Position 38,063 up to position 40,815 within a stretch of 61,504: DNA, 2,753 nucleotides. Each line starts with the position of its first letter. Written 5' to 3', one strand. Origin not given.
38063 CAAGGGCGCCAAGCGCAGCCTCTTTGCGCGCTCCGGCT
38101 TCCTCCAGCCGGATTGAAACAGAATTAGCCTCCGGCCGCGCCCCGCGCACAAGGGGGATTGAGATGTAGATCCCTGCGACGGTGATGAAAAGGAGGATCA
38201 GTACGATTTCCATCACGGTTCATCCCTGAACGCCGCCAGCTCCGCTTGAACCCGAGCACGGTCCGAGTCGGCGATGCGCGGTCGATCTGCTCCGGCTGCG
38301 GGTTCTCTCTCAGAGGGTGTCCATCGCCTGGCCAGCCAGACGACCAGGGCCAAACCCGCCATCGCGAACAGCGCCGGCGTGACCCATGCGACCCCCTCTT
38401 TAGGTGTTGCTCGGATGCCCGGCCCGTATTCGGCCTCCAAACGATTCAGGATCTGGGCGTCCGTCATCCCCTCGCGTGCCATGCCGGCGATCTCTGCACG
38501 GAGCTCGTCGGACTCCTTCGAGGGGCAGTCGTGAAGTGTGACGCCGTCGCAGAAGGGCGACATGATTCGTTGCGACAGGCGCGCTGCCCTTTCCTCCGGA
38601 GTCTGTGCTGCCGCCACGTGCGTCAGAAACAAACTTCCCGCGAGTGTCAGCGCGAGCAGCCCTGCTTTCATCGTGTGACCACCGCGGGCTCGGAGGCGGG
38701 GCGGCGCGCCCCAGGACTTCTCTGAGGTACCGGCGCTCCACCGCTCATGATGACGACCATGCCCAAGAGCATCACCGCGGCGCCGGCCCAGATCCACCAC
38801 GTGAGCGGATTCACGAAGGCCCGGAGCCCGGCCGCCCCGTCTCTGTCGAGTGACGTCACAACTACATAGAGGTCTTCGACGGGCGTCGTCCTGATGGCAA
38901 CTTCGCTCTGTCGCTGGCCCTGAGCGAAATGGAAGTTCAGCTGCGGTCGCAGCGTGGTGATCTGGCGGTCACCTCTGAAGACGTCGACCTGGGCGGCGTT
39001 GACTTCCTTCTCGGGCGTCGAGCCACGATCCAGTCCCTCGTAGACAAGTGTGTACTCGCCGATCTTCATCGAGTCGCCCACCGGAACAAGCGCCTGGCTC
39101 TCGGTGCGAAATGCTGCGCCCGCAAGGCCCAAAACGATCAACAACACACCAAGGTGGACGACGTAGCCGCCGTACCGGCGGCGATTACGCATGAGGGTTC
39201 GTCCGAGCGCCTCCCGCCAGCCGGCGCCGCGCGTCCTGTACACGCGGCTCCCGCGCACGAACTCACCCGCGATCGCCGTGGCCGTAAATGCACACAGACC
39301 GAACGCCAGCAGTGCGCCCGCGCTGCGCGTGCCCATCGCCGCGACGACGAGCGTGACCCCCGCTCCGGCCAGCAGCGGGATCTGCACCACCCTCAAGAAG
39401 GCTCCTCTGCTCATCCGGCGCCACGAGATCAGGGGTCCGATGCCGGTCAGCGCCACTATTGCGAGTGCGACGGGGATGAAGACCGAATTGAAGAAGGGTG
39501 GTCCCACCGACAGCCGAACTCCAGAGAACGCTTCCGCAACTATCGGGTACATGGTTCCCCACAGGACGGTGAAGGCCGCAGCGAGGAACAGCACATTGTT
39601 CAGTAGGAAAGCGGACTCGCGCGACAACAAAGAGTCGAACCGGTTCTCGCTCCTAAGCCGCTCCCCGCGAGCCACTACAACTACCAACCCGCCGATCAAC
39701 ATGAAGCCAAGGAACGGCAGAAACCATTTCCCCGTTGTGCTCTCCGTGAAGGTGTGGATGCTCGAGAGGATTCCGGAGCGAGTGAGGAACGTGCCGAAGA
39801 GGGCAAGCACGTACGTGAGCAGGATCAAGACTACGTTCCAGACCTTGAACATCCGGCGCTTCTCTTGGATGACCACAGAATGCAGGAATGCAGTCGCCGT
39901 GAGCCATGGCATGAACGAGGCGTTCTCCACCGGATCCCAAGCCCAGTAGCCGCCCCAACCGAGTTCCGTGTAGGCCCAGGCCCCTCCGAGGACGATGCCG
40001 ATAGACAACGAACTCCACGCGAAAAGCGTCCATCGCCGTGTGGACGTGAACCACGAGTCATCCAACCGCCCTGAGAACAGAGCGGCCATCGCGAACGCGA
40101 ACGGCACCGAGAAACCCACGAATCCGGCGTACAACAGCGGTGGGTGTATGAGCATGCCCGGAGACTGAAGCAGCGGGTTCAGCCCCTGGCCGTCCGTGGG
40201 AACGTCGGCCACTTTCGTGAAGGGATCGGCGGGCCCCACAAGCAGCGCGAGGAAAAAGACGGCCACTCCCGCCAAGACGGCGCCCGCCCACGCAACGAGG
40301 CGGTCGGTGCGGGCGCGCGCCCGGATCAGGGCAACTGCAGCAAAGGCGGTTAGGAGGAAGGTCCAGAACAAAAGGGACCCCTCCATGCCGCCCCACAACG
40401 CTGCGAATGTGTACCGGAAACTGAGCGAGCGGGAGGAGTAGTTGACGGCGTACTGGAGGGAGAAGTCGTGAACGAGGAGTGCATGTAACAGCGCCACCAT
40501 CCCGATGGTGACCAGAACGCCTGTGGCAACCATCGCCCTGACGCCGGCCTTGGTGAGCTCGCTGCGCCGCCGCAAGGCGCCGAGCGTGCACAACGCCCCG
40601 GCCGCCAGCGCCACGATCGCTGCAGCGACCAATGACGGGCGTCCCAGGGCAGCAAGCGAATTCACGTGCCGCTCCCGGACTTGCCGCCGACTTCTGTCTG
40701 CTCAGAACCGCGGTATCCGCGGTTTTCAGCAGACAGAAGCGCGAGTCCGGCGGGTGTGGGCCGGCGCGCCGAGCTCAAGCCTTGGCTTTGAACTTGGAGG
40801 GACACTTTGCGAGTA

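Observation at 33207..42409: Variant System I cytochrome c maturation set in an actinobacterial context: CcmE Cys/Phe and CcmH SxxC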

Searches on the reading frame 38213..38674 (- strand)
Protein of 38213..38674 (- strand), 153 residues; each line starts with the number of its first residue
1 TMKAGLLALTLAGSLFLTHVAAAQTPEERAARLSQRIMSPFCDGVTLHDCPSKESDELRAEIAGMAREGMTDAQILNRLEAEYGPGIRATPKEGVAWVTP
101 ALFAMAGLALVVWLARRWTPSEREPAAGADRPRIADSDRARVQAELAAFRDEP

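Call 19: find_homologous_proteins(query=window:38213-38674:-, max_evalue=0.001)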
Query window:38213-38674:- (153 aa): 30 proteins with E <= 0.001 among 870 candidates.
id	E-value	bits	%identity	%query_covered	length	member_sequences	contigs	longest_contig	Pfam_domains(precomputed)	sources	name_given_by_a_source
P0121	1.1e-92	325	100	99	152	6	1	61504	PF03918.20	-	-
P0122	1.7e-69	250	78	99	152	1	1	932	PF03918.20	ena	-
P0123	1.4e-66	241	74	99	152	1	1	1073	PF03918.20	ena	-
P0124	1.1e-65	238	74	99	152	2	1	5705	PF03918.20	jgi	jgi:cytochrome c-type biogenesis protein CcmH/NrfF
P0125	2.0e-64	234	73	99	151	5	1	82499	PF03918.20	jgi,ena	-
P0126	9.8e-64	231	73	99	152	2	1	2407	PF03918.20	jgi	-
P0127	1.1e-63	231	74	99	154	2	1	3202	PF03918.20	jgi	jgi:cytochrome c-type biogenesis protein CcmH/NrfF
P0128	9.2e-62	225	70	99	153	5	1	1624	PF03918.20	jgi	jgi:cytochrome c-type biogenesis protein CcmH/NrfF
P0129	1.1e-61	225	72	99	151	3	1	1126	PF03918.20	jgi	-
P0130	9.5e-61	222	70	99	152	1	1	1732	PF03918.20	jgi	jgi:cytochrome c-type biogenesis protein CcmH/NrfF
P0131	3.4e-59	217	69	99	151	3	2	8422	PF03918.20,PF13801.12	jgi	jgi:cytochrome c-type biogenesis protein CcmH/NrfF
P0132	4.3e-58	213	74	91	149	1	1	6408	PF03918.20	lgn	-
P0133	3.7e-57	210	71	99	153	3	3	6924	PF03918.20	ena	-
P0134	1.9e-47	179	59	95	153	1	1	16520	PF03918.20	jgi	jgi:cytochrome c-type biogenesis protein CcmH/NrfF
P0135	3.7e-40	155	60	87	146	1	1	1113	PF03918.20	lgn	-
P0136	8.1e-36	141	55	82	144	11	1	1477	PF03918.20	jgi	jgi:cytochrome c-type biogenesis protein CcmH/NrfF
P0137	3.7e-29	119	48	97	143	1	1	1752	PF03918.20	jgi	jgi:cytochrome c-type biogenesis protein CcmH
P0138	4.5e-28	116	46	90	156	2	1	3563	PF03918.20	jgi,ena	-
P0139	5.0e-28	116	51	86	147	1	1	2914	PF03918.20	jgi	jgi:cytochrome c-type biogenesis protein CcmH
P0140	7.6e-28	115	45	97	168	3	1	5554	PF03918.20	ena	-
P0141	2.2e-27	114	56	65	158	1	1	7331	PF03918.20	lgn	-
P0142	3.7e-27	113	51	79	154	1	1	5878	PF03918.20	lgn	-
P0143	6.5e-27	112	45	93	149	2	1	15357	PF03918.20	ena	-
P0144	5.8e-26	109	47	78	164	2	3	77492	PF03918.20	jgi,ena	jgi:cytochrome c-type biogenesis protein CcmH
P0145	1.1e-24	105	44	78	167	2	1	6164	PF03918.20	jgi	jgi:cytochrome c-type biogenesis protein CcmH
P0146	1.9e-24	104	46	78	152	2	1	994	PF03918.20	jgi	jgi:cytochrome c-type biogenesis protein CcmH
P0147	3.3e-23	100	43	95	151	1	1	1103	PF03918.20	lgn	-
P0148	2.6e-19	87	45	77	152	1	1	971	PF03918.20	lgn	-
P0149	6.3e-8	51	37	75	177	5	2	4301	PF03918.20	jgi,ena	-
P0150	4.8e-5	41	33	68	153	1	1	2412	PF03918.20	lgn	-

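Call 23: search_protein_families(library=ncbifam, proteins=[window:38213-38674:-], max_evalue=0.01)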
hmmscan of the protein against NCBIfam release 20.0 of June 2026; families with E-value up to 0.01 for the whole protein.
window:38213-38674:- (153 aa): 1 family
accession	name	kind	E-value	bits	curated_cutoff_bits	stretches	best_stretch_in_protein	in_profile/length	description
TIGR03147.1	cyt_nit_nrfF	exception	2.1e-06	27.4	159.2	1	20-112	24-120/126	heme lyase NrfEFG subunit NrfF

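Call 35: search_solved_structures(query=A1, max_evalue=1, show_alignments=3)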
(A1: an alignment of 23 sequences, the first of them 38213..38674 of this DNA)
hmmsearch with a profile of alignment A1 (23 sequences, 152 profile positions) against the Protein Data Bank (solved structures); distinct sequences matched with E-value up to 1: 6.
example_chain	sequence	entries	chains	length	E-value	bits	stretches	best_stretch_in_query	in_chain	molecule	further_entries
2hl7_A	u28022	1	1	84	7.7e-10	41.7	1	20-89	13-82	Cytochrome C-type biogenesis protein CcmH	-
2kw0_A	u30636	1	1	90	9.7e-10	41.4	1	23-88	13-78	CcmH protein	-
3jbn_U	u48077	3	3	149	0.36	13.5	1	51-91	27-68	40S ribosomal protein uS15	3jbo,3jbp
3j7a_U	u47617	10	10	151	0.37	13.5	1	51-91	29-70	40S ribosomal protein uS15 | 40S ribosomal protein S15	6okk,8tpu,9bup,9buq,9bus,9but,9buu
1y0u_A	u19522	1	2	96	0.75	12.5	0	53-77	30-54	arsenical resistance operon repressor, putative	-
7nkg_A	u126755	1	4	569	0.94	12.2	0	38-109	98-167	Methyl-coenzyme M reductase alpha subunit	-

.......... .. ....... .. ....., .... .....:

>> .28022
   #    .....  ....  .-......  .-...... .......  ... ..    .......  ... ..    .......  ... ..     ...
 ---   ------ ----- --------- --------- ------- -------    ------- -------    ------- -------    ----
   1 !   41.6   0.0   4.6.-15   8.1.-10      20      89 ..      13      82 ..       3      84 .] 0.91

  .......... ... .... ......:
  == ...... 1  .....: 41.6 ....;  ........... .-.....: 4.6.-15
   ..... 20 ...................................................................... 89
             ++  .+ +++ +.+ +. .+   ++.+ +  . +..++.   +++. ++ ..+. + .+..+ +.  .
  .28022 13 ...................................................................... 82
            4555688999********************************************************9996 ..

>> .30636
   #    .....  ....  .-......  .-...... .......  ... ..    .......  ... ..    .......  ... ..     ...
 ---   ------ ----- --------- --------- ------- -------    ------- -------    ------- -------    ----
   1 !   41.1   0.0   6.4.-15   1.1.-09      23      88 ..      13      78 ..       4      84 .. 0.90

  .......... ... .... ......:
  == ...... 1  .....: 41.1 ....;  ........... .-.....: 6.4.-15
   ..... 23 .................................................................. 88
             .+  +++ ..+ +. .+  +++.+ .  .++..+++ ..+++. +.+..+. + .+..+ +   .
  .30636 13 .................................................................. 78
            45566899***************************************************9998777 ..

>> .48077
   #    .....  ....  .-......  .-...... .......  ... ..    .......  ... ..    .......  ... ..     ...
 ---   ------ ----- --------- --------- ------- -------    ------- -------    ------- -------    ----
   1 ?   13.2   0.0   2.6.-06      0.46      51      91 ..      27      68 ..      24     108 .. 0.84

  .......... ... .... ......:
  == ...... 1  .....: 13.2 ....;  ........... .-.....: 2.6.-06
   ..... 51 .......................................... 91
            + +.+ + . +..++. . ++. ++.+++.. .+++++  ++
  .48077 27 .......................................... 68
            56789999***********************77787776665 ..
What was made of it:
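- Checked: A profile alignment to P. aeruginosa and E. coli CcmH (2hl7, 2kw0) puts Ser38 on the first Cys of LRCPKC, Cys41 on the second Cys, and Cys49 on the Ser of ADSNA (call 35).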

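Call 58: predict_structure(alignment_id=A3)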
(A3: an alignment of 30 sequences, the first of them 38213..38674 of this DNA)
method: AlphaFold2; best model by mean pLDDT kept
length: 153 residues; sequences in the alignment: 30
mean_pLDDT: 77.0   pTM: 0.45
mean pLDDT of the five models: 77.0, 75.4, 73.9, 73.9, 69.8
residues with pLDDT >= 90: 18; 70-90: 93; 50-70: 39; < 50: 3
segments of 3 or more residues with pLDDT < 50: none
pLDDT, mean of each block of 10 residues (from residue 1): 68 68 71 76 82 87 89 86 74 67 91 87 54 74 87 63
secondary structure, 60 per line:
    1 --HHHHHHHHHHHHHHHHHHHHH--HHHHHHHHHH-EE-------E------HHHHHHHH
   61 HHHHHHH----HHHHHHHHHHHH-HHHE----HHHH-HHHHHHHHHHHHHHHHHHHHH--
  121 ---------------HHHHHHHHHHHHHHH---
elements in order: H3-23 H26-35 H53-67 H72-83 H93-96 H98-118 H136-150
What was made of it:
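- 38213..38671 (-): ccmH variant, 152 aa. It has a signal peptide, a three-helix periplasmic domain, a TM helix and a cytoplasmic tail. The motif is MS38PFC41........49PS. Its ATG overlaps the ccmF stop (ATGA). The AlphaFold model has mean pLDDT 77, with the motif in the loop between helices 1 and 2 (call 58).
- On CcmH/NrfF family (PF03918): The model shows three helices plus a TM helix (call 58).
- Tried and rejected: It could not settle disulfide geometry, because no coordinates are returned (call 58).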

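Call 62: fold_search(model_id=the predicted structure, library=pdb)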
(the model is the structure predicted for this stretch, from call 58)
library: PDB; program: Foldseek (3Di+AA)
matches with E <= 10: 13; with E <= 0.001: 0
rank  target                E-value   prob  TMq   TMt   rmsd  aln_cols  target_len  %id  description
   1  2hl7                  2.9e-03  1.00  0.38  0.66   3.0        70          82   28  Crystal structure of the periplasmic domain of CcmH from Pseudomonas aeruginosa (released 2007-07-10)
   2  2kw0_MODEL_1_A        3.7e-02  1.00  0.34  0.59   3.2        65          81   25  Solution structure of N-terminal domain of CcmH from Escherichia.coli (released 2011-07-13)
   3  9nxo_A                1.2e+00  0.10  0.21  0.22  15.2       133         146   15  Pseudomonas phage Pa223 periplasmic tunnel (pre-ejection, dodecameric assembly) (released 2025-08-06)
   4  1t3w_B                2.0e+00  0.11  0.30  0.33  13.0       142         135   13  Crystal Structure of the E.coli DnaG C-terminal domain (residues 434 to 581) (released 2004-11-02)
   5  3eup_B                2.6e+00  0.04  0.16  0.13  19.9       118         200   19  The crystal structure of the transcriptional regulator, TetR family from Cytophaga hutchinsonii (released 2008-11-25)
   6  3eup_A                4.1e+00  0.03  0.16  0.12  19.9       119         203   19  The crystal structure of the transcriptional regulator, TetR family from Cytophaga hutchinsonii (released 2008-11-25)
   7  5nbg_B                5.0e+00  0.08  0.25  0.34  22.9       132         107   15  Structure of the cytoplasmic domain I of OutF in the D. dadantii type II secretion system (released 2018-03-21)
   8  9blw_E                6.5e+00  0.03  0.17  0.23  23.0       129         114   16  Human amylin1 Receptor in complex with Gs and Cagrilintide backbone (non-acylated) (released 2025-04-16)
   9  2vmb_A                7.4e+00  0.06  0.25  0.30  20.9       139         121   10  The three-dimensional structure of the cytoplasmic domains of EpsF from the Type 2 Secretion System of Vibrio cholerae (released 2009-02-10)
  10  9unp_D                8.4e+00  0.05  0.17  0.04  14.9        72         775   19  native NMDA receptor-GluN1/N2A/N2B-S2 in the closed state (released 2026-02-18)
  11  8a3c_C                9.6e+00  0.05  0.22  0.07   5.3        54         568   17  Nudaurelia capensis omega virus maturation intermediate captured at pH5.9 (insect cell expressed VLPs) (released 2022-12-28)
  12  3axs                  9.6e+00  0.04  0.17  0.08   8.3        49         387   16  Complex structure of tRNA methyltransferase Trm1 from Aquifex aeolicus with sinefungin (released 2011-08-03)
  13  6flp_C                9.6e+00  0.02  0.15  0.02  16.7        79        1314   15  CryoEM structure of E.coli RNA polymerase paused elongation complex without RNA hairpin bound to NusA (released 2018-03-07)
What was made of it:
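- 38213..38671 (-): The best fold match is 2hl7, CcmH, with TM 0.66 on the target (call 62).
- On CcmH/NrfF family (PF03918): The best fold match is 2hl7, with TM 0.66 on the target (call 62).
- Ser38, Cys41 and Cys49 all lie in the loop between helices 1 and 2 (calls 58, 62).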

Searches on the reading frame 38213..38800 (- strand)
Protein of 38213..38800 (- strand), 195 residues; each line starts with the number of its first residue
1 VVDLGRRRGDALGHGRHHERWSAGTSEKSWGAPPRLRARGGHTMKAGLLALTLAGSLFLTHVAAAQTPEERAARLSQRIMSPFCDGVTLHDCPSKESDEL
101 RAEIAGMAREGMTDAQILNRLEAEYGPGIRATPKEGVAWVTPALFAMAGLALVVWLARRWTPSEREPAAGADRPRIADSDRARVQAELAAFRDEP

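Call 4: search_protein_families(library=pfam, proteins=[window:38213-38800:-], max_evalue=0.01)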
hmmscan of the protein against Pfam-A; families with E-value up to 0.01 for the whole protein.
window:38213-38800:- (195 aa): 2 families
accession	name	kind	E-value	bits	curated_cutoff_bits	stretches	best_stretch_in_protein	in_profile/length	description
PF03918.19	CcmH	-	7.4e-16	58.1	25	1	62-185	19-140/143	Cytochrome C biogenesis protein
PF07359.16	LEAP-2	-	0.0078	16.5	27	0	48-90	6-48/77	Liver-expressed antimicrobial peptide 2 precursor (LEAP-2)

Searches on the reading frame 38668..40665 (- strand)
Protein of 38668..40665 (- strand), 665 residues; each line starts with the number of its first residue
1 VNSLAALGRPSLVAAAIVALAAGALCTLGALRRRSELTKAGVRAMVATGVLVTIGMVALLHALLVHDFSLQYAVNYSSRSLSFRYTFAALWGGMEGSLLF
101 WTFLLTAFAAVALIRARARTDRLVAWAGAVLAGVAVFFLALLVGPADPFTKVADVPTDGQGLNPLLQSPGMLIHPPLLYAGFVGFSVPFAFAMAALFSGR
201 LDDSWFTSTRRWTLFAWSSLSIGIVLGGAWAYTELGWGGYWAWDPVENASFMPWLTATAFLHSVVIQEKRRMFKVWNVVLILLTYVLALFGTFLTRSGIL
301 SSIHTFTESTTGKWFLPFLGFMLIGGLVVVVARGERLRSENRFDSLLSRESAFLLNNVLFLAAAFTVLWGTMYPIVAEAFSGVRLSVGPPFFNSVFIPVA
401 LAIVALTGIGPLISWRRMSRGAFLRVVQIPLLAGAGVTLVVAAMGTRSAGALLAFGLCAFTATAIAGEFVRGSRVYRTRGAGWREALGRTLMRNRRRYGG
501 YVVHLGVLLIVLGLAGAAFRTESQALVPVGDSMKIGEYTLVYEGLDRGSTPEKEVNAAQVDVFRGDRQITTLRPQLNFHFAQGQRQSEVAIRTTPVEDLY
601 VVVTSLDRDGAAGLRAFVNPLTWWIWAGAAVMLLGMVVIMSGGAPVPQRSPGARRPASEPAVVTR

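Call 4: search_protein_families(library=pfam, proteins=[window:38668-40665:-], max_evalue=0.01)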
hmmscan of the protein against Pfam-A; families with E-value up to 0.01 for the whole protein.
window:38668-40665:- (665 aa): 3 families
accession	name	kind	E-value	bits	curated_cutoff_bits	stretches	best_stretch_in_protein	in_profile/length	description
PF16327.10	CcmF_C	-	8.5e-63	212.9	28.7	1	316-641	1-321/323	Cytochrome c-type biogenesis protein CcmF C-terminal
PF01578.25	Cytochrom_C_asm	-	5e-39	134.6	29.9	1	91-297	1-206/212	Cytochrome C assembly protein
PF05140.19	ResB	-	3.5e-07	29.8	24.6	1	551-639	359-447/486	ResB-like family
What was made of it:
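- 38668..40665 (-): ccmF, the haem lyase. The WWD motif and all four His ligands are present. PF16327 and PF01578 (call 4).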

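Call 23: search_protein_families(library=ncbifam, proteins=[window:38668-40665:-], max_evalue=0.01)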
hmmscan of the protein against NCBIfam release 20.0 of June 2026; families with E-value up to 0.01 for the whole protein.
window:38668-40665:- (665 aa): 4 families
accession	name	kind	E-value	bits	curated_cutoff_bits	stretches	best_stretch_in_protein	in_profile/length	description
TIGR00353.1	nrfE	subfamily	4e-139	465.1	569.05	1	57-639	3-571/578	heme lyase CcmF/NrfE family subunit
TIGR03145.1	cyt_nit_nrfE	subfamily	1.9e-134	449.8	927.3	1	4-638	2-628/631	heme lyase NrfEFG subunit NrfE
NF007691.0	PRK10369.1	subfamily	1.3e-107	361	394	1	12-638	12-563/573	heme lyase NrfEFG subunit NrfE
TIGR03144.1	cytochr_II_ccsB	equivalog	2.3e-09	37.3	187.6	1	211-299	162-248/252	c-type cytochrome biogenesis protein CcsB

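Call 64: search_solved_structures(query=window:38668-40665:-, max_evalue=0.00001, show_alignments=1)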
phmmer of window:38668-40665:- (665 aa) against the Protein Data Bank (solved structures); distinct sequences matched with E-value up to 0.00001: 1.
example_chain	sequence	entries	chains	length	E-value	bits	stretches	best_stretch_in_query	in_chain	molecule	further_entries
6zmq_A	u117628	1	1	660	7e-110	371.6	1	15-649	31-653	Cytochrome C-type biogenesis protein ccmF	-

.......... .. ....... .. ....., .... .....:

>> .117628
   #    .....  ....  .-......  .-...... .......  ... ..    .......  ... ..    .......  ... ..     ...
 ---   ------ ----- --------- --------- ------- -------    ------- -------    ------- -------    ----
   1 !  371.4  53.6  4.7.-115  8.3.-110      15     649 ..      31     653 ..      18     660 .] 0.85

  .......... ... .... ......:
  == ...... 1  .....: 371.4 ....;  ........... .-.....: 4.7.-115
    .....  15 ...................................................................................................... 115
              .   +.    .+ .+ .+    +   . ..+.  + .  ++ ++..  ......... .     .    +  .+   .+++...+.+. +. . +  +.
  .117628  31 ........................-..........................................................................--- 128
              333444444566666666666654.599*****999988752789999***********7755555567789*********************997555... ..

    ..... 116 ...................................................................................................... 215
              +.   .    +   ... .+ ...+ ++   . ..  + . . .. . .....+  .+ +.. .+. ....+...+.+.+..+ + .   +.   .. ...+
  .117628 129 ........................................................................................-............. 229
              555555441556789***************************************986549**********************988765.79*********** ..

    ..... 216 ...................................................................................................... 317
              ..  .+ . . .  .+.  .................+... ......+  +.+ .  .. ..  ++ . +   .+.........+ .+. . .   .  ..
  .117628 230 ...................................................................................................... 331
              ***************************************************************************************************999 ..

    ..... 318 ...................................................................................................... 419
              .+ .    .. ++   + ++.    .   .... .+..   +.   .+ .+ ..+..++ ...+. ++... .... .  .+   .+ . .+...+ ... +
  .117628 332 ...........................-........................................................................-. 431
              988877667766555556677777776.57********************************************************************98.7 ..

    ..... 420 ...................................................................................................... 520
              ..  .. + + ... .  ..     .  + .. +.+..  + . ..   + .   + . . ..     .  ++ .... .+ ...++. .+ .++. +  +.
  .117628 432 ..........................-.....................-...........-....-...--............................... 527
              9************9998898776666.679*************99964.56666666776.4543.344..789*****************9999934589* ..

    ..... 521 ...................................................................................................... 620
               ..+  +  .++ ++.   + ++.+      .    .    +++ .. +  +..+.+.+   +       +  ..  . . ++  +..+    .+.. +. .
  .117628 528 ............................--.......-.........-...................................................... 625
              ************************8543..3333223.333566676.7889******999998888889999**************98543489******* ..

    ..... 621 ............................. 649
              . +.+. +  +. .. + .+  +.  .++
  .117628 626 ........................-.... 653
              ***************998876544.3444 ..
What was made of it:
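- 38668..40665 (-): IHPPLLY, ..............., FLHS, SIHTF and VVHLGV are all conserved (call 64).
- On System I (Ccm) cytochrome c maturation: It aligns to T. thermophilus CcmF (6zmq) at 7e-110, and all five motifs are conserved (call 64).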
